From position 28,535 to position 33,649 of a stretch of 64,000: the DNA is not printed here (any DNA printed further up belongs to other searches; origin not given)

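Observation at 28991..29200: Pilin-like hairpin fused to a ~1400-aa PKD adhesin stalk with a second C-terminal anchor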

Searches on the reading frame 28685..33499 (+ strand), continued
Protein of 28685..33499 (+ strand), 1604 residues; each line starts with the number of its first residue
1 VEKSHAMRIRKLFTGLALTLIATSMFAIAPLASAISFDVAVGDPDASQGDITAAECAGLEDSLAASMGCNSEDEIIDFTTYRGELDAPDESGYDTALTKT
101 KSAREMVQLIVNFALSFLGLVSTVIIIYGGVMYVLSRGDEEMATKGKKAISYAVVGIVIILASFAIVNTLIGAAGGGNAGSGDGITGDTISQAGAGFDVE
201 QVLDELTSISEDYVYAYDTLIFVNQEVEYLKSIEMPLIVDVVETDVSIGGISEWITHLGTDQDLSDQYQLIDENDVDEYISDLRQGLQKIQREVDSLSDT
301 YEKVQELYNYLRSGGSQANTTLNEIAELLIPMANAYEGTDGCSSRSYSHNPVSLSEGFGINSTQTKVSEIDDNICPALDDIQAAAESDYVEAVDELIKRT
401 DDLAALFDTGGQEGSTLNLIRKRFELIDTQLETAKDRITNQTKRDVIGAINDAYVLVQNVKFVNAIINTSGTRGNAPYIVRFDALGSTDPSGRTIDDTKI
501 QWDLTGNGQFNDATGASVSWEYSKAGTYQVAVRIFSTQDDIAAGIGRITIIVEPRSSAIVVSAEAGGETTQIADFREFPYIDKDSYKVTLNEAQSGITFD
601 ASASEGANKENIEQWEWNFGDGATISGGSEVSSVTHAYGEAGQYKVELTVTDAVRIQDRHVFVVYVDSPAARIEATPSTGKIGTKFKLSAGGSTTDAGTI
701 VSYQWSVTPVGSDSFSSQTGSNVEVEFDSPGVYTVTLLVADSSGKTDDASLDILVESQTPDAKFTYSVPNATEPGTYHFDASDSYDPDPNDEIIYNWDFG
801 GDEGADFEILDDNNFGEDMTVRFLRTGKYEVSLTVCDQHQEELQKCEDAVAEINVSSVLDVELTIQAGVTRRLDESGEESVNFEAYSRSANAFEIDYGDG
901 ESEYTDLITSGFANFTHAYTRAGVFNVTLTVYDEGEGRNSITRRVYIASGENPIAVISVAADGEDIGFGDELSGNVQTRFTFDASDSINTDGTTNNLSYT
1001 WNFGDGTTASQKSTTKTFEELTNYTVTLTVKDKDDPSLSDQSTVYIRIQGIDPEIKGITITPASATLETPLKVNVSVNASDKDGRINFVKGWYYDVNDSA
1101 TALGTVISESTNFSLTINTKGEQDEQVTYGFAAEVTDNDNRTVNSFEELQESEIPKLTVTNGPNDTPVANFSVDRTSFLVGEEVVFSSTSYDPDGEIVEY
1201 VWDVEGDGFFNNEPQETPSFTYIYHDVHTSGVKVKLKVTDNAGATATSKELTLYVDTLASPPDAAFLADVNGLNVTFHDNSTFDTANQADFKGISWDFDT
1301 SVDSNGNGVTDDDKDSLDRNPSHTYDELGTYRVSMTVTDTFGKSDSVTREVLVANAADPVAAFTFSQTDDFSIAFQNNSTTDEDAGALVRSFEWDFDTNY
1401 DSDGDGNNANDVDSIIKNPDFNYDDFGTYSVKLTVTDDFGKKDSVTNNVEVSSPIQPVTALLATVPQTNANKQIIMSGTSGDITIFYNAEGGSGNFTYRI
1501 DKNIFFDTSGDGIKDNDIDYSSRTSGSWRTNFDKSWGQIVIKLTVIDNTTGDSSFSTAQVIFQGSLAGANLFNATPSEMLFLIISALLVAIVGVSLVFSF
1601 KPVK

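Call 56: find_homologous_proteins(query=window:28685-33499:+, max_evalue=1e-10)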
Query window:28685-33499:+ (1604 aa): 102 proteins with E <= 1e-10 among 8000 candidates.
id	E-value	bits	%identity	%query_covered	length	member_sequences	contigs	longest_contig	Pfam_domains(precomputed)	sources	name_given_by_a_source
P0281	0.0e+0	3538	100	100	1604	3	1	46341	PF22352.3,PF00801.27,PF18895.6,PF18911.7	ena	-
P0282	0.0e+0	2358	67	100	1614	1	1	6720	PF22352.3,PF00801.27,PF18895.6,PF18911.7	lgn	-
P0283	0.0e+0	1946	56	100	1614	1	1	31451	PF21027.4,PF22352.3,PF00801.27,PF18981.7,PF18895.6,PF16403.12,PF18911.7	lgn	-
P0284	0.0e+0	1808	53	100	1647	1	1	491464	PF22352.3,PF00801.27,PF18895.6,PF18911.7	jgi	jgi:PKD repeat protein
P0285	0.0e+0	1787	53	100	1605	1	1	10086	PF22352.3,PF00801.27,PF18895.6,PF18911.7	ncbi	-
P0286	0.0e+0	1787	52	100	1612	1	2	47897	PF22352.3,PF00801.27,PF18895.6,PF18911.7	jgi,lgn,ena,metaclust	metaclust:\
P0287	0.0e+0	1745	52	100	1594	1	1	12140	PF22352.3,PF00801.27,PF18895.6,PF18911.7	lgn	-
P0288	0.0e+0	1744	53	99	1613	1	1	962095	PF22352.3,PF00801.27,PF18895.6,PF18911.7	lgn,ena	-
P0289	0.0e+0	1743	53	100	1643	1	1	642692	PF22352.3,PF00801.27,PF18895.6,PF18911.7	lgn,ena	-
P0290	0.0e+0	1732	52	99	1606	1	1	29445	PF21027.4,PF22352.3,PF00801.27,PF18895.6,PF18911.7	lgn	-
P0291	0.0e+0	1727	52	99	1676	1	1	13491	PF22352.3,PF00801.27,PF18895.6,PF18911.7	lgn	-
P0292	0.0e+0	1721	51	100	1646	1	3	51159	PF22352.3,PF00801.27,PF18895.6,PF18911.7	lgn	-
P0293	0.0e+0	1703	52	100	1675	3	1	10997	PF07495.20,PF22352.3,PF00801.27,PF18895.6,PF04956.19,PF18911.7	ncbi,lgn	-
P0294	0.0e+0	1700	50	99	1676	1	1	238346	PF22352.3,PF00801.27,PF18895.6,PF08329.17,PF18911.7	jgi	jgi:PKD repeat protein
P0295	0.0e+0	1688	51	100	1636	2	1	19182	PF22352.3,PF00801.27,PF18895.6,PF18911.7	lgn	-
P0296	0.0e+0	1684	52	97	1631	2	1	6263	PF22352.3,PF00801.27,PF18895.6,PF18911.7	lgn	-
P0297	0.0e+0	1683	51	99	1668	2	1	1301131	PF22352.3,PF00801.27,PF18895.6,PF04956.19,PF18911.7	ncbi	ncbi:MAG: PKD domain-containing protein [Patescibacteria group bacterium]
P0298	0.0e+0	1682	51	98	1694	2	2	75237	PF07495.20,PF21027.4,PF22352.3,PF00801.27,PF18895.6,PF18911.7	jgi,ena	-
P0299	0.0e+0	1680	51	100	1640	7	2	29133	PF22352.3,PF00801.27,PF18895.6,PF18911.7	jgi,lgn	jgi:PKD repeat protein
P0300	0.0e+0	1678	50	100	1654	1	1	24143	PF21027.4,PF22352.3,PF00801.27,PF18895.6,PF18911.7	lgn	-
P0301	0.0e+0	1675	50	100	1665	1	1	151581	PF22352.3,PF00801.27,PF18895.6,PF08329.17,PF18911.7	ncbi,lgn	-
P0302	0.0e+0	1655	50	100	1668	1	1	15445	PF22352.3,PF00801.27,PF18895.6,PF04956.19,PF18911.7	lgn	-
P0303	0.0e+0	1650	50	100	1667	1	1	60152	PF22352.3,PF00801.27,PF18895.6,PF18911.7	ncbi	-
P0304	0.0e+0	1645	52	98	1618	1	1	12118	PF22352.3,PF00801.27,PF18895.6,PF08329.17,PF18911.7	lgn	-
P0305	0.0e+0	1642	50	100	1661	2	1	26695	PF22352.3,PF00801.27,PF18895.6,PF18911.7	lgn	-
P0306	0.0e+0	1639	50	100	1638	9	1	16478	PF22352.3,PF00801.27,PF18895.6,PF18911.7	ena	-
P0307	0.0e+0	1638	50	100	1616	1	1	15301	PF22352.3,PF00801.27,PF18895.6,PF18911.7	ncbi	-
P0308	0.0e+0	1635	49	100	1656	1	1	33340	PF22352.3,PF00801.27,PF18895.6,PF18911.7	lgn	-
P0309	0.0e+0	1632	49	100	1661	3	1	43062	PF21027.4,PF22352.3,PF00801.27,PF18895.6,PF18911.7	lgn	-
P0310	0.0e+0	1625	49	100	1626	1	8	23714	PF22352.3,PF00801.27,PF18895.6,PF18911.7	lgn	-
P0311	0.0e+0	1616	49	100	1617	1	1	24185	PF22352.3,PF00801.27,PF18895.6,PF18911.7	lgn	-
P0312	0.0e+0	1611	49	100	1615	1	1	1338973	PF22352.3,PF00801.27,PF18895.6,PF18911.7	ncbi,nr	ncbi:PKD domain-containing protein [Candidatus Peregrinibacteria bacterium]|nr:MAG: PKD domain-conta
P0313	0.0e+0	1596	48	100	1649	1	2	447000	PF22352.3,PF00801.27,PF18895.6,PF18911.7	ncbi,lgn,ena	-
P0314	0.0e+0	1591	50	78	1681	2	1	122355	PF22352.3,PF00801.27,PF18895.6,PF18911.7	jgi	jgi:PKD repeat protein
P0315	0.0e+0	1591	49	100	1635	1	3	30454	PF22352.3,PF00801.27,PF18895.6,PF18911.7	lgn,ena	-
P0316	0.0e+0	1584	50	100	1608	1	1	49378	PF22352.3,PF00801.27,PF18895.6,PF18911.7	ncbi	-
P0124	0.0e+0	1582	48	100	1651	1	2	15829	PF21027.4,PF22352.3,PF00801.27,PF18895.6,PF02010.22,PF18911.7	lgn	-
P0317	0.0e+0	1580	48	100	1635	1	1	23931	PF22352.3,PF00801.27,PF18895.6,PF18911.7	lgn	-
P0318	0.0e+0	1576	49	100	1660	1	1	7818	PF22352.3,PF00801.27,PF18895.6,PF04956.19,PF18911.7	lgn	-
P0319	0.0e+0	1566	48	100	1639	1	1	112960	PF21027.4,PF15418.13,PF22352.3,PF00801.27,PF18895.6,PF02010.22,PF18911.7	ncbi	-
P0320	0.0e+0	1553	48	99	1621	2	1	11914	PF21027.4,PF22352.3,PF00801.27,PF02010.22,PF18911.7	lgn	-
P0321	0.0e+0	1546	48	98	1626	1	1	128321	PF21027.4,PF22352.3,PF00801.27,PF18981.7,PF18895.6,PF02010.22,PF18911.7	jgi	-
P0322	0.0e+0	1542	49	100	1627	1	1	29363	PF22352.3,PF00801.27,PF18895.6,PF04956.19,PF18911.7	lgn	-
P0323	0.0e+0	1523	49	98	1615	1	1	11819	PF22352.3,PF00801.27,PF18895.6,PF18911.7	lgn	-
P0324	0.0e+0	1506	47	99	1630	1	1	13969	PF21027.4,PF22352.3,PF00801.27,PF18895.6,PF18911.7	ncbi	-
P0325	0.0e+0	1501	48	100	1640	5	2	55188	PF22352.3,PF00801.27,PF18895.6,PF18911.7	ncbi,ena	-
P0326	0.0e+0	1490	46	100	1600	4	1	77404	PF00801.27,PF18895.6,PF04956.19,PF18911.7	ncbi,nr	ncbi:PKD domain-containing protein [Candidatus Peregrinibacteria bacterium]|nr:PKD domain-containing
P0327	0.0e+0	1482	47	96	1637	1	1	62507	PF21027.4,PF22352.3,PF00801.27,PF18895.6,PF18911.7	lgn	-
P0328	0.0e+0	1465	47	99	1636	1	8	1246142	PF07495.20,PF22352.3,PF00801.27,PF18895.6,PF18911.7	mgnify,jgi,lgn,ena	mgnify:CR=1 FL=1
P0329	0.0e+0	1460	47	95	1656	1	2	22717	PF22352.3,PF00801.27,PF18895.6,PF18911.7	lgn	-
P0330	0.0e+0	1413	45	99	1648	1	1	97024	PF22352.3,PF00801.27,PF18895.6,PF08329.17,PF18911.7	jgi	jgi:PKD repeat protein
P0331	0.0e+0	1411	43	99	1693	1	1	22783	PF22352.3,PF00801.27,PF18895.6,PF18911.7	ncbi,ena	-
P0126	0.0e+0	1393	45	99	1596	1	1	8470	PF22352.3,PF00801.27,PF18981.7,PF18895.6,PF04956.19,PF18911.7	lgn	-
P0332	0.0e+0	1376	44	100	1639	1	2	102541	PF22352.3,PF00801.27,PF18895.6,PF18911.7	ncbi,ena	-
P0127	0.0e+0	1353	45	100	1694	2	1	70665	PF22352.3,PF00801.27,PF18895.6,PF02010.22,PF18911.7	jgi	jgi:PKD repeat protein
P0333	4.1e-298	1011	38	99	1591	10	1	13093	PF21027.4,PF22352.3,PF00801.27,PF18895.6,PF18911.7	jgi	-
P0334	1.3e-295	1002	38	99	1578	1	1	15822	PF21027.4,PF22352.3,PF00801.27,PF18895.6,PF18911.7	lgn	-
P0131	2.0e-295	1002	39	99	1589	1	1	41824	PF21027.4,PF22352.3,PF00801.27,PF18895.6,PF02010.22,PF18911.7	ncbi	-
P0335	5.4e-290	984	38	97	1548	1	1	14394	PF07495.20,PF21027.4,PF22352.3,PF00801.27,PF18895.6,PF02010.22,PF18911.7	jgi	-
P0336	3.6e-289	981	38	97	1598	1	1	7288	PF07495.20,PF21027.4,PF22352.3,PF00801.27,PF18895.6,PF08329.17,PF18911.7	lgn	-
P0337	7.5e-289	980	38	99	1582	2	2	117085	PF21027.4,PF22352.3,PF00801.27,PF18895.6,PF18911.7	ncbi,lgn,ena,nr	ncbi:MAG: PKD domain-containing protein [Patescibacteria group bacterium]|nr:PKD domain-containing p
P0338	1.1e-287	976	37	99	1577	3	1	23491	PF07495.20,PF21027.4,PF22352.3,PF00801.27,PF18895.6,PF19077.7,PF18911.7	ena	-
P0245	2.2e-276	939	30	92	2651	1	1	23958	PF22352.3,PF00801.27,PF18895.6,PF16403.12,PF18911.7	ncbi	-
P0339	4.5e-269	914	36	96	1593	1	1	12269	PF07495.20,PF15418.13,PF22352.3,PF00801.27,PF18895.6,PF08329.17,PF18911.7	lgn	-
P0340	1.8e-252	859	35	99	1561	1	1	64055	PF21027.4,PF22352.3,PF00801.27,PF18895.6,PF18911.7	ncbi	-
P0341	1.4e-234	800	34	97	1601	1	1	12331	PF22352.3,PF00801.27,PF18895.6,PF02010.22,PF18911.7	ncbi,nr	ncbi:PKD domain-containing protein [Candidatus Peregrinibacteria bacterium]|nr:PKD domain-containing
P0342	5.2e-229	782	33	90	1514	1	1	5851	PF21027.4,PF22352.3,PF00801.27,PF18895.6,PF18911.7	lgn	-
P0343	6.6e-226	771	36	68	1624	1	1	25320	PF21027.4,PF22352.3,PF00801.27,PF18895.6,PF18911.7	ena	-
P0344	5.5e-219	748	34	91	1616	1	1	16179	PF21027.4,PF22352.3,PF00801.27,PF18895.6,PF18911.7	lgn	-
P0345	7.3e-218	745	33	93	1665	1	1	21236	PF22352.3,PF00801.27,PF18895.6,PF18911.7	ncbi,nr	ncbi:PKD domain-containing protein [Candidatus Gracilibacteria bacterium]|nr:PKD domain-containing p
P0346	1.5e-215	737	35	62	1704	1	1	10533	PF07495.20,PF22352.3,PF00801.27,PF18895.6,PF18911.7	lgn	-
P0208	1.0e-210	721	36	72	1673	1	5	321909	PF22352.3,PF00801.27,PF18911.7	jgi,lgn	jgi:PKD repeat protein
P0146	5.5e-207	709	33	84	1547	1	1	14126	PF21027.4,PF22352.3,PF00801.27,PF18895.6,PF18911.7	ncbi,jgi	ncbi:MAG: PKD domain-containing protein [Candidatus Gracilibacteria bacterium]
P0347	1.2e-205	704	36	56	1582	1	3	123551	PF22352.3,PF00801.27,PF18895.6,PF18911.7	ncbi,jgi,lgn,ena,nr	ncbi:MAG: hypothetical protein US89_C0005G0105 [Candidatus Peregrinibacteria bacterium GW2011_GWF2_3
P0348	3.2e-203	696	32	97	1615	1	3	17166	PF07495.20,PF21027.4,PF22352.3,PF00801.27,PF18981.7,PF18895.6,PF18911.7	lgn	-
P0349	3.1e-197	676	36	58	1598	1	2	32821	PF21027.4,PF22352.3,PF00801.27,PF18895.6,PF18911.7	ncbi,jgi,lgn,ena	-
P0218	6.5e-197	675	31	100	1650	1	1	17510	PF21027.4,PF22352.3,PF00801.27,PF18981.7,PF18895.6,PF02010.22,PF18911.7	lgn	-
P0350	2.4e-192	660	33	86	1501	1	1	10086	PF21027.4,PF22352.3,PF00801.27,PF18895.6,PF18911.7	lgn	-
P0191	1.5e-188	648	26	47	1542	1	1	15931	PF07495.20,PF21027.4,PF22352.3,PF00801.27,PF18895.6,PF18911.7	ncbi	-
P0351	1.4e-166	575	32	80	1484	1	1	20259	PF21027.4,PF22352.3,PF00801.27,PF18981.7,PF18895.6,PF18911.7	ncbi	ncbi:MAG: PKD domain-containing protein, partial [Candidatus Gracilibacteria bacterium]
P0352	2.1e-164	567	33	81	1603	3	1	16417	PF00801.27,PF18895.6,PF18911.7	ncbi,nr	ncbi:PKD domain-containing protein [Candidatus Peregrinibacteria bacterium]|nr:PKD domain-containing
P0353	2.6e-163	564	29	97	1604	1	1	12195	PF21027.4,PF22352.3,PF00801.27,PF18895.6,PF02010.22,PF04956.19,PF18911.7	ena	-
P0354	1.1e-161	559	33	56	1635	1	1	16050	PF21027.4,PF22352.3,PF00801.27,PF18981.7,PF18895.6,PF18911.7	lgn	-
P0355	3.3e-160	554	29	88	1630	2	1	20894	PF21027.4,PF22352.3,PF00801.27,PF18981.7,PF18895.6,PF02010.22,PF18911.7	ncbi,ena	ncbi:MAG: PKD domain-containing protein [Patescibacteria group bacterium]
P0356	1.1e-159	552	31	66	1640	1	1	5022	PF21027.4,PF22352.3,PF00801.27,PF18895.6,PF02010.22,PF18911.7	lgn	-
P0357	8.7e-156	539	32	56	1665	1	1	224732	PF21027.4,PF22352.3,PF00801.27,PF18895.6,PF18911.7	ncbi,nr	ncbi:PKD domain-containing protein [Candidatus Gracilibacteria bacterium]|nr:PKD domain-containing p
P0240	2.1e-152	528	28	88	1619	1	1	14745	PF21027.4,PF22352.3,PF00801.27,PF18895.6,PF18911.7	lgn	-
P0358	3.2e-149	517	32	65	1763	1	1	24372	PF21027.4,PF22352.3,PF00801.27,PF18895.6,PF08329.17,PF18911.7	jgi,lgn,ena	-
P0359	2.1e-143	498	30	59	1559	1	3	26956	PF22352.3,PF00801.27,PF18895.6,PF18911.7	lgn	-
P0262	1.3e-138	482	33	51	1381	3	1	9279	PF00801.27,PF18895.6,PF04956.19,PF18911.7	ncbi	ncbi:MAG: PKD domain-containing protein, partial [Patescibacteria group bacterium]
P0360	1.1e-129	452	26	87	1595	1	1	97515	PF22352.3,PF00801.27,PF18895.6,PF18911.7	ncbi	ncbi:MAG: PKD domain-containing protein [Candidatus Altimarinota bacterium]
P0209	4.3e-129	450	31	40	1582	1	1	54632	PF22352.3,PF00801.27,PF18895.6,PF18911.7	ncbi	-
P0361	3.6e-128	447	28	44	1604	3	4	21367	PF22352.3,PF00801.27,PF18895.6,PF18911.7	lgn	-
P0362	3.7e-66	242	29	40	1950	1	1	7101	PF07495.20,PF21027.4,PF15418.13,PF22352.3,PF00801.27,PF18981.7,PF17963.8,PF08329.17,PF06832.19,PF18911.7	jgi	jgi:PKD repeat protein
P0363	1.1e-48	184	27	54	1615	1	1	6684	PF21027.4,PF22352.3,PF00801.27,PF18981.7,PF18911.7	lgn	-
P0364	2.0e-32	130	28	43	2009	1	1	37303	PF01839.30,PF00801.27,PF00047.32,PF07593.19,PF18911.7,PF07679.23,PF00754.32,PF13895.13,PF22352.3,PF13927.13,PF22633.4,PF13517.13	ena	-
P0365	3.9e-31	126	25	53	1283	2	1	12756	PF07495.20,PF21027.4,PF22352.3,PF00801.27,PF17963.8,PF00047.32,PF02010.22,PF18911.7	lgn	-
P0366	2.7e-29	120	28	29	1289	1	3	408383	PF07495.20,PF21027.4,PF22352.3,PF00801.27,PF17963.8,PF13927.13,PF02010.22,PF16407.12,PF18911.7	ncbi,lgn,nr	ncbi:MAG: PKD domain-containing protein [Anaerolineales bacterium]|nr:PKD domain-containing protein 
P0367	7.2e-24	102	27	34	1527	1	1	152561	PF21027.4,PF22352.3,PF00801.27,PF18911.7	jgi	jgi:PKD repeat protein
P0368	8.1e-23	98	25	43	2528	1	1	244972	PF16820.12,PF00801.27,PF13585.13,PF08329.17,PF19081.7,PF18911.7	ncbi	-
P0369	1.5e-22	97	29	26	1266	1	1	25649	PF13229.13,PF21027.4,PF22352.3,PF00801.27,PF05048.20,PF18911.7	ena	-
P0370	2.2e-12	64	31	13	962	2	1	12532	PF21027.4,PF22352.3,PF00801.27,PF13360.14,PF25292.1,PF13570.14,PF18911.7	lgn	-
